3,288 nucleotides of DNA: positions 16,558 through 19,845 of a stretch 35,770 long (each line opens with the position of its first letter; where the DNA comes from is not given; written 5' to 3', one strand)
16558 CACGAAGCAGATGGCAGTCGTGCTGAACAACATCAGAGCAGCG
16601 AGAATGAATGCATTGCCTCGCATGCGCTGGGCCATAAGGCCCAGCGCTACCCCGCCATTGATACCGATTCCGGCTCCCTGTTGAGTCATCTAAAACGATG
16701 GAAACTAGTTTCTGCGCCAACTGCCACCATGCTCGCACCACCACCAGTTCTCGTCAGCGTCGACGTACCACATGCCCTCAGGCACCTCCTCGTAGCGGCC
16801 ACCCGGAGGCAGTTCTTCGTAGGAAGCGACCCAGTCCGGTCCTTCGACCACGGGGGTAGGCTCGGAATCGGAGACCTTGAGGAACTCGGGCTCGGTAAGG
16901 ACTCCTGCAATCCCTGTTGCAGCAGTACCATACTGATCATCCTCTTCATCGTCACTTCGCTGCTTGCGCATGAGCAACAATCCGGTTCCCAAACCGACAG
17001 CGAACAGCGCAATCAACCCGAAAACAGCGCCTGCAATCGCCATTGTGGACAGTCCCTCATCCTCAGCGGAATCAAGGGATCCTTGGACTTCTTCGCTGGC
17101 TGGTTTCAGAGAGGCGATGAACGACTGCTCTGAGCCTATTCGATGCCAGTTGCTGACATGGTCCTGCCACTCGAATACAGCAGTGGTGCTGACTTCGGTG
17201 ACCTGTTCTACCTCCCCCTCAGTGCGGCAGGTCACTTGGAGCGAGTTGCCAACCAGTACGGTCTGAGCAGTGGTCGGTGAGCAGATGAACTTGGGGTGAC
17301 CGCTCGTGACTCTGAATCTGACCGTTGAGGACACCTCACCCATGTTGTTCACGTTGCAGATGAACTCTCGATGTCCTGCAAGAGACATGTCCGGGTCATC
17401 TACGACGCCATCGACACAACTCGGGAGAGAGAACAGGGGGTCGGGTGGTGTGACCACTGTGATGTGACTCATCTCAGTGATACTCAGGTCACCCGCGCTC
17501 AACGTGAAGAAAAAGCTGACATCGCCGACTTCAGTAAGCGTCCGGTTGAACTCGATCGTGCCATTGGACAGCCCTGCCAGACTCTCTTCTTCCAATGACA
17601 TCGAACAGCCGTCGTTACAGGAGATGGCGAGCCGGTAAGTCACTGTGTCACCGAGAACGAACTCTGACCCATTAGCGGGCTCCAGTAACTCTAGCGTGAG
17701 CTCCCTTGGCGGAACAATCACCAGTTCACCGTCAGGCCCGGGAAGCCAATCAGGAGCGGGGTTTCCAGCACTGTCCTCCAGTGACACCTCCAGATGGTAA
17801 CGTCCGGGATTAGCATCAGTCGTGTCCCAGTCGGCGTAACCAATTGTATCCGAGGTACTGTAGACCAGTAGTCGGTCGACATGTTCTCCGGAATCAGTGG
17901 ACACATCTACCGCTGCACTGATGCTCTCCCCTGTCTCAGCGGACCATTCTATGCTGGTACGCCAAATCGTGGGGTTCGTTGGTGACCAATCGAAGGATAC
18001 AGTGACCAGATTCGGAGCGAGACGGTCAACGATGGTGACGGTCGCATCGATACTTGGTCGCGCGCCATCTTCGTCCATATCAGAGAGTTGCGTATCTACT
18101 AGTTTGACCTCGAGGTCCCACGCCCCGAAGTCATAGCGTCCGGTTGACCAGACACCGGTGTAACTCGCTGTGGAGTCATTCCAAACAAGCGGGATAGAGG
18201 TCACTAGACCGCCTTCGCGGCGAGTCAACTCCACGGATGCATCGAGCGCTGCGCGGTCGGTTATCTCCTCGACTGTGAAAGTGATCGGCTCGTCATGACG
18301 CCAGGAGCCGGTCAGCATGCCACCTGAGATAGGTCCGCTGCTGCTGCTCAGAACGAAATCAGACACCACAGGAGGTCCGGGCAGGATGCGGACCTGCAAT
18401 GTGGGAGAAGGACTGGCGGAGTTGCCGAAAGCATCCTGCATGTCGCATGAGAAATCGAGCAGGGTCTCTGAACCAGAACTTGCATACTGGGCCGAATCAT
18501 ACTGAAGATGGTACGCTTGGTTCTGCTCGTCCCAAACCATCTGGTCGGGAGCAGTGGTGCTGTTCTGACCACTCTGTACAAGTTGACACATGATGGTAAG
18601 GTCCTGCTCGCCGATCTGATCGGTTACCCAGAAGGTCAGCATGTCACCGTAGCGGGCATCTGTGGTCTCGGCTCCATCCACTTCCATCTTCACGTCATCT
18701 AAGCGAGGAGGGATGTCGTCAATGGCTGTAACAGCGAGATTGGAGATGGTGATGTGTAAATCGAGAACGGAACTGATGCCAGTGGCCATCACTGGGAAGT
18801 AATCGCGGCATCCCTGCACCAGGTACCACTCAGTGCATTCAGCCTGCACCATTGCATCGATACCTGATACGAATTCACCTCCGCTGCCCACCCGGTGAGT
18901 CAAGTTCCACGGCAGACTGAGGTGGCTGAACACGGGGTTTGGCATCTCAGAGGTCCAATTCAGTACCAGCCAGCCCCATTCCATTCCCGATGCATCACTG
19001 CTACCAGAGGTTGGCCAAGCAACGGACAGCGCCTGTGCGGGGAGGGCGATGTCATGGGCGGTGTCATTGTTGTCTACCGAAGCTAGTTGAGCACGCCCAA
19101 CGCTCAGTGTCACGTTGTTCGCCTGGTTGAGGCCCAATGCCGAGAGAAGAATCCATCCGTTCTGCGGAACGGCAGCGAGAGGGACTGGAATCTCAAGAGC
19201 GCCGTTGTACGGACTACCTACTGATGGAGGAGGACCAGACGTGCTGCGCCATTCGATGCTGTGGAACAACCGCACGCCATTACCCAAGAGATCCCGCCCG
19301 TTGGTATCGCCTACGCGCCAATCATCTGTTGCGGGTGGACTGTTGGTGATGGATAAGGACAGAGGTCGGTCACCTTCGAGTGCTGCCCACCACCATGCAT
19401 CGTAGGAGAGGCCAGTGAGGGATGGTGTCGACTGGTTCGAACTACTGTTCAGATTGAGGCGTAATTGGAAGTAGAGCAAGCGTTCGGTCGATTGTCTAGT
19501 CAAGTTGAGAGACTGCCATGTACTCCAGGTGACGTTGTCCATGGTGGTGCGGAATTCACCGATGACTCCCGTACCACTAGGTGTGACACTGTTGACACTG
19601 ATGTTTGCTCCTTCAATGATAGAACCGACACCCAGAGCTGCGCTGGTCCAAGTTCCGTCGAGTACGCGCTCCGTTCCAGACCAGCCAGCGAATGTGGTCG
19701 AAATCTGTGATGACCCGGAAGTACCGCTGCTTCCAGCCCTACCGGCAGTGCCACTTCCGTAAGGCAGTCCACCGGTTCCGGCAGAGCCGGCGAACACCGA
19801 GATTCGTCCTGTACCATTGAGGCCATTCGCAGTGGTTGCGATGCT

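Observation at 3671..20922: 17-kb co-directional island of three giant membrane-anchored surface proteins with an embedded small cytosolic protein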

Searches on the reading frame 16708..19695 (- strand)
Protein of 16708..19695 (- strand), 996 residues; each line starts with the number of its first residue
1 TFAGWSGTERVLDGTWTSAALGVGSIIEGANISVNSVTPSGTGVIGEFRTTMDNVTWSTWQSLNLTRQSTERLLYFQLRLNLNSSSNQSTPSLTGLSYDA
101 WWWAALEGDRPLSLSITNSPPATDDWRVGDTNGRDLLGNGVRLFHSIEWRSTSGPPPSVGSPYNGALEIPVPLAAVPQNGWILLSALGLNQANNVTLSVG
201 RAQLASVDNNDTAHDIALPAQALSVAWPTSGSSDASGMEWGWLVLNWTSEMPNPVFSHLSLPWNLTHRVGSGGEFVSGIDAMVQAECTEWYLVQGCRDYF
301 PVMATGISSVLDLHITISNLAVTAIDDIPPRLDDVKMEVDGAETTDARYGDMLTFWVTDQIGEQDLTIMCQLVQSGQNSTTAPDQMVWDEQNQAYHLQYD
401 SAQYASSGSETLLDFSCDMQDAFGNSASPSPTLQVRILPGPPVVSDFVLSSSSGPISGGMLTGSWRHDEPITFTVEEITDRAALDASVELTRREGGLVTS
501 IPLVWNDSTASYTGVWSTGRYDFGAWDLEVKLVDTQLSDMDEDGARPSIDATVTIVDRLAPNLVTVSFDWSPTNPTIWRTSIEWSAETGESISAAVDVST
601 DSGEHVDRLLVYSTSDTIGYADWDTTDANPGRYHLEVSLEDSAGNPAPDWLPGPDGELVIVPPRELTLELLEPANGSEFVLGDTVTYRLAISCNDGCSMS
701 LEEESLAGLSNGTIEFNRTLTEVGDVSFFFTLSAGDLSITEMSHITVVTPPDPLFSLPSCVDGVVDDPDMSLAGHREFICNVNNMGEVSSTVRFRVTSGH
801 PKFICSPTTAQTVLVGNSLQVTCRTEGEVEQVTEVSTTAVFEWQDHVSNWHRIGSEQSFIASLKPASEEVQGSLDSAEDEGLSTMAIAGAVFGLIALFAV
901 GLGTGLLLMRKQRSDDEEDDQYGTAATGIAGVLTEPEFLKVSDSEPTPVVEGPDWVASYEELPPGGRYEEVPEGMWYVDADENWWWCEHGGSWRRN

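Call 43: find_homologous_proteins(query=window:16708-19695:-, max_evalue=0.00001)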
Query window:16708-19695:- (996 aa): 10 proteins with E <= 0.00001 among 8000 candidates.
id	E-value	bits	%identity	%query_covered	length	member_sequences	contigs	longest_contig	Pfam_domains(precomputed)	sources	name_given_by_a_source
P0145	0.0e+0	2273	100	100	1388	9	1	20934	-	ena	-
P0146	0.0e+0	1791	79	100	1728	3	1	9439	-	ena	-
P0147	0.0e+0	1609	71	100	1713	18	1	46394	-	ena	-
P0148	0.0e+0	1505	67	100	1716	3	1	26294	-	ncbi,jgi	-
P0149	0.0e+0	1449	82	78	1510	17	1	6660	-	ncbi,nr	ncbi:MAG: hypothetical protein MK233_03240, partial [Candidatus Poseidoniales archaeon]|nr:hypotheti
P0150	0.0e+0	1430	63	100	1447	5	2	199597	-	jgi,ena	-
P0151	0.0e+0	1407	62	100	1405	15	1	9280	-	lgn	-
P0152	0.0e+0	1383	61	100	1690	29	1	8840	-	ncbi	-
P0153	3.2e-280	951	45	100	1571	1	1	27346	PF00059.28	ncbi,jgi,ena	-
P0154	2.7e-251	855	42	99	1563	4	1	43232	PF00059.28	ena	-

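Call 44: find_encoding_contigs(protein=P0150, flank=10000, max_places=1)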
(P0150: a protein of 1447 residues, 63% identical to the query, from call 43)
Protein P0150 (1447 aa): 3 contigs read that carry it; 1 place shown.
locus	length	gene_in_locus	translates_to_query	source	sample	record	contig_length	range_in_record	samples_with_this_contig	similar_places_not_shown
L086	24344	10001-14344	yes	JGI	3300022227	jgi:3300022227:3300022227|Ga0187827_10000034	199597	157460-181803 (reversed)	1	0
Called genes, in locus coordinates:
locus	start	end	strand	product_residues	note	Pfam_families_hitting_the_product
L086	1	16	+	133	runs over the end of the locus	PF00238:Ribosomal_L14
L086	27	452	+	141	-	PF16906:Ribosomal_L26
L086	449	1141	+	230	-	PF00900:Ribosomal_S4e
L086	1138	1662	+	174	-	PF00281:Ribosomal_L5, PF00673:Ribosomal_L5_C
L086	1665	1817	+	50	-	PF00253:Ribosomal_S14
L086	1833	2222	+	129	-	PF00410:Ribosomal_S8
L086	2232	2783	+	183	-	PF00347:Ribosomal_L6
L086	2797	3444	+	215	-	PF02037:SAP, PF01655:Ribosomal_L32e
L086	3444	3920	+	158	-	PF01280:Ribosomal_L19e, PF25476:Ribosomal_L19e_C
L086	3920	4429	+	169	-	PF17144:Ribosomal_L5e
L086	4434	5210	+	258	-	PF00333:Ribosomal_S5, PF03719:Ribosomal_S5_C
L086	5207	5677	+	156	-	PF00327:Ribosomal_L30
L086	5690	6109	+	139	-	PF00828:Ribosomal_L27A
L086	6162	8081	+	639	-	PF10559:Plug_translocon, PF00344:SecY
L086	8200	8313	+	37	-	-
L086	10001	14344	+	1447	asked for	-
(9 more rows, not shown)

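Call 45: find_encoding_contigs(protein=P0154, flank=10000, max_places=1)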
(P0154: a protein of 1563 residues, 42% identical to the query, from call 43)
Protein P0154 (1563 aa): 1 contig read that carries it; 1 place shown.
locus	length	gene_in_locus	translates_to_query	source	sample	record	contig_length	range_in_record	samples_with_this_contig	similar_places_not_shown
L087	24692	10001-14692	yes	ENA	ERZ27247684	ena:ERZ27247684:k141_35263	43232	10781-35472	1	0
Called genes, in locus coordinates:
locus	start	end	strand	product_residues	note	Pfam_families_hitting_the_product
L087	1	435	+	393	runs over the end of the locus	PF01040:UbiA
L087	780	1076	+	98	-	-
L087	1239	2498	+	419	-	PF00682:HMGL-like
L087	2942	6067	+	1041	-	PF24684:Vgb_lyase (faint), PF02412:TSP_3 (faint)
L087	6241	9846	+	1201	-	PF00082:Peptidase_S8, PF01483:P_proprotein, PF18884:TSP3_bac (weak), PF11617:Cu-binding_MopE, PF18884:TSP3_bac (weak), PF11617:Cu-binding_MopE, PF18884:TSP3_bac (weak), PF11617:Cu-binding_MopE (weak)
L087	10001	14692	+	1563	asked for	PF00059:Lectin_C (weak)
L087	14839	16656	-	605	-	PF24827:AstE_AspA_cat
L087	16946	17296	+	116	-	PF13279:4HBT_2 (weak), PF03061:4HBT (weak)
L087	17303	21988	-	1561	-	PF07705:CARDB, PF16116:DUF4832 (faint), PF07705:CARDB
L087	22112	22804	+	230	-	PF17283:Zn_ribbon_SprT (weak)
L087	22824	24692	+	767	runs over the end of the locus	-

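Call 46: find_encoding_contigs(protein=P0147, flank=10000, max_places=1)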
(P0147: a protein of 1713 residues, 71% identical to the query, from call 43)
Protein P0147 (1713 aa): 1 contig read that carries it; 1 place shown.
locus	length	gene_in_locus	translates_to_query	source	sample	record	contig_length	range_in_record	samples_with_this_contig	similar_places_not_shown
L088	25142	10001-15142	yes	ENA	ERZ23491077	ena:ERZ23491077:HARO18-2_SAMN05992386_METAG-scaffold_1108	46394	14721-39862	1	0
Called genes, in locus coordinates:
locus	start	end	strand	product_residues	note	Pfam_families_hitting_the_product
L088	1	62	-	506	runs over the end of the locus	-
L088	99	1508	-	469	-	PF00753:Lactamase_B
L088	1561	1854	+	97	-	-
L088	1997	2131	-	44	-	-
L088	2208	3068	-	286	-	PF00248:Aldo_ket_red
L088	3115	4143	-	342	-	PF02775:TPP_enzyme_C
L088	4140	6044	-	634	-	PF01558:POR, PF01855:POR_N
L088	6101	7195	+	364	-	PF00160:Pro_isomerase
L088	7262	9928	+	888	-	PF00330:Aconitase, PF00694:Aconitase_C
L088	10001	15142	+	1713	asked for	-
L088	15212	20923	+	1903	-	-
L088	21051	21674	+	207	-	-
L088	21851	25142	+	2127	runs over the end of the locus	PF13517:FG-GAP_3 (faint)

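Call 68: search_protein_families(library=pfam, proteins=[P0147, P0150, P0152, P0153, P0154], max_evalue=0.1)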
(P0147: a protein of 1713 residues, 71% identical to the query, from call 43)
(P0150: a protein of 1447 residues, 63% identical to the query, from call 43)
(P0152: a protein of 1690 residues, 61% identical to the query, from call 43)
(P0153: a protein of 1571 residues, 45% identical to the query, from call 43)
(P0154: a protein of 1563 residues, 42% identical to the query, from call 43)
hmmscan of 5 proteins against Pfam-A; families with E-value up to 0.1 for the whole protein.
P0147 (1713 aa): 0 families

P0150 (1447 aa): 0 families

P0152 (1690 aa): 1 family
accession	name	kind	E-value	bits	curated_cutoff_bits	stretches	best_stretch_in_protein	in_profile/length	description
PF16227.11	DUF4886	-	1.1e-05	25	26.7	1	101-292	65-240/242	Domain of unknown function (DUF4886)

P0153 (1571 aa): 1 family
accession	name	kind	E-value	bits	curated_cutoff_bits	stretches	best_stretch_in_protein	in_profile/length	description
PF00059.27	Lectin_C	-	1.2e-07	32.9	22.6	1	66-197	3-104/107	Lectin C-type domain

P0154 (1563 aa): 3 families
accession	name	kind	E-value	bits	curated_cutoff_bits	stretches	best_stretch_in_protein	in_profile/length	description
PF00059.27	Lectin_C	-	1.7e-07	32.3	22.6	1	62-193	3-104/107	Lectin C-type domain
PF07495.19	Y_Y_Y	-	0.041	14.2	26.6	0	1189-1212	33-56/65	Y_Y_Y domain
PF17957.7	Big_7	-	0.064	14.3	24.1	0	1231-1257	3-29/70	Bacterial Ig domain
